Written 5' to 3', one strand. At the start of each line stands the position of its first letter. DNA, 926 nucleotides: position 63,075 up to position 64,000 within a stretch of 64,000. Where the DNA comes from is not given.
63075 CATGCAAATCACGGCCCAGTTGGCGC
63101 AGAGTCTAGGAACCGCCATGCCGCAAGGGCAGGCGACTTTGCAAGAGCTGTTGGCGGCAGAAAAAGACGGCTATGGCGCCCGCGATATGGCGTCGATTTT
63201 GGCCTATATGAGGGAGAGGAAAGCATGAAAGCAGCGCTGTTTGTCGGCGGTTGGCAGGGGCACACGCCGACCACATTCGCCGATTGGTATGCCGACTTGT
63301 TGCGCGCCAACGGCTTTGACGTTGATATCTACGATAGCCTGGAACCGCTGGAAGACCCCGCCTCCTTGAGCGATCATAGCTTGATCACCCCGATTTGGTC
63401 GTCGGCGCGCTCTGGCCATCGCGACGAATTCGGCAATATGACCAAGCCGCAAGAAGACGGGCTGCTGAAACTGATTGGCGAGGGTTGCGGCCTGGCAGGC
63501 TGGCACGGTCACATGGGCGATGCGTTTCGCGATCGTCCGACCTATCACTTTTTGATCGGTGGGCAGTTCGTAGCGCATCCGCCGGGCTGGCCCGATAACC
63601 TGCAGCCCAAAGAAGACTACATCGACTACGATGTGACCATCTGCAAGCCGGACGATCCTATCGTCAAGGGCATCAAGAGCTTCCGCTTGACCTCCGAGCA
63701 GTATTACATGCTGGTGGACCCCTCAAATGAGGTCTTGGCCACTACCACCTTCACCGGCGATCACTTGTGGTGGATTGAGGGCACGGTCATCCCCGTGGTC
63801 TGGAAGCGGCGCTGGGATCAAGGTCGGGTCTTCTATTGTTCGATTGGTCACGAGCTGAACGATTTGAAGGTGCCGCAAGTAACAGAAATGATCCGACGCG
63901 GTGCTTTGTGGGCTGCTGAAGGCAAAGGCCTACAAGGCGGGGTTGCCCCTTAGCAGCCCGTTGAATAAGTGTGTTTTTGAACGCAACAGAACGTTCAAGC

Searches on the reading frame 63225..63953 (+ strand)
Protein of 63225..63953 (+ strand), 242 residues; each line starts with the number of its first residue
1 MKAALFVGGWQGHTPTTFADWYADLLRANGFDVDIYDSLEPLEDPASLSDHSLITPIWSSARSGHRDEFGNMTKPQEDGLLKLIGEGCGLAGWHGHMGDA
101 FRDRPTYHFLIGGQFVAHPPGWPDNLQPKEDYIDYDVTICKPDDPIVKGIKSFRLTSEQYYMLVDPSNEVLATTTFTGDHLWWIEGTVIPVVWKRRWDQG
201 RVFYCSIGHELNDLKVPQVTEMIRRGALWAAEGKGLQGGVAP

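Call 23: search_protein_families(library=pfam, proteins=[window:63225-63953:+], max_evalue=0.0001)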
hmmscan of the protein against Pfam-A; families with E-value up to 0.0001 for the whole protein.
window:63225-63953:+ (242 aa): 1 family
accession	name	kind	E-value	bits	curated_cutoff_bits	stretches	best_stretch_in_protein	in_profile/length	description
PF06283.17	ThuA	-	2.5e-38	132.9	33.4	1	5-230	4-209/209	Trehalose utilisation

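Call 49: find_encoding_contigs(protein=window:63225-63953:+, flank=10000, max_places=3)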
Protein window:63225-63953:+ (242 aa): 5 contigs read that carry it; 3 places shown.
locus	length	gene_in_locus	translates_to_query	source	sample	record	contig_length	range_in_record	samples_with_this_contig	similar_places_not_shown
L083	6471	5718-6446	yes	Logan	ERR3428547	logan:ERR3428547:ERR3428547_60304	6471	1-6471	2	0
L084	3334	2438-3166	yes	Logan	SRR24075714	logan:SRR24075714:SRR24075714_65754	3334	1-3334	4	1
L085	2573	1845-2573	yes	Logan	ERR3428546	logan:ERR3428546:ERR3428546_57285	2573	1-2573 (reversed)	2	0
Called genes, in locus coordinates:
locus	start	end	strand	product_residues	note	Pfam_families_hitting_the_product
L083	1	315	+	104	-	?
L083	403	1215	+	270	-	PF00106:adh_short, PF08659:KR, PF13561:adh_short_C2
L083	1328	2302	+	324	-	PF02653:BPD_transp_2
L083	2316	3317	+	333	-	PF02653:BPD_transp_2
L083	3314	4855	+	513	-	PF00005:ABC_tran, PF13304:AAA_21 (faint), PF00005:ABC_tran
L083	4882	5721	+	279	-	PF03446:NAD_binding_2, PF14833:NAD_binding_11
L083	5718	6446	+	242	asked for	PF06283:ThuA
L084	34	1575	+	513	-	PF00005:ABC_tran, PF13304:AAA_21 (faint), PF00005:ABC_tran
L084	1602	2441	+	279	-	PF03446:NAD_binding_2, PF14833:NAD_binding_11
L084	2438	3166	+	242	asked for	PF06283:ThuA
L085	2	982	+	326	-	?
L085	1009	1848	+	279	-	PF03446:NAD_binding_2, PF14833:NAD_binding_11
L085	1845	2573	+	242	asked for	PF06283:ThuA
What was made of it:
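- Tried and rejected: Looking beyond the window's end returned only short contigs (call 49).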

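Call 63: search_protein_families(library=ncbifam, proteins=[window:63225-63953:+], max_evalue=0.00001)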
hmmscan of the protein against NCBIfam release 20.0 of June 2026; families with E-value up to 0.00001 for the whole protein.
window:63225-63953:+ (242 aa): 0 families
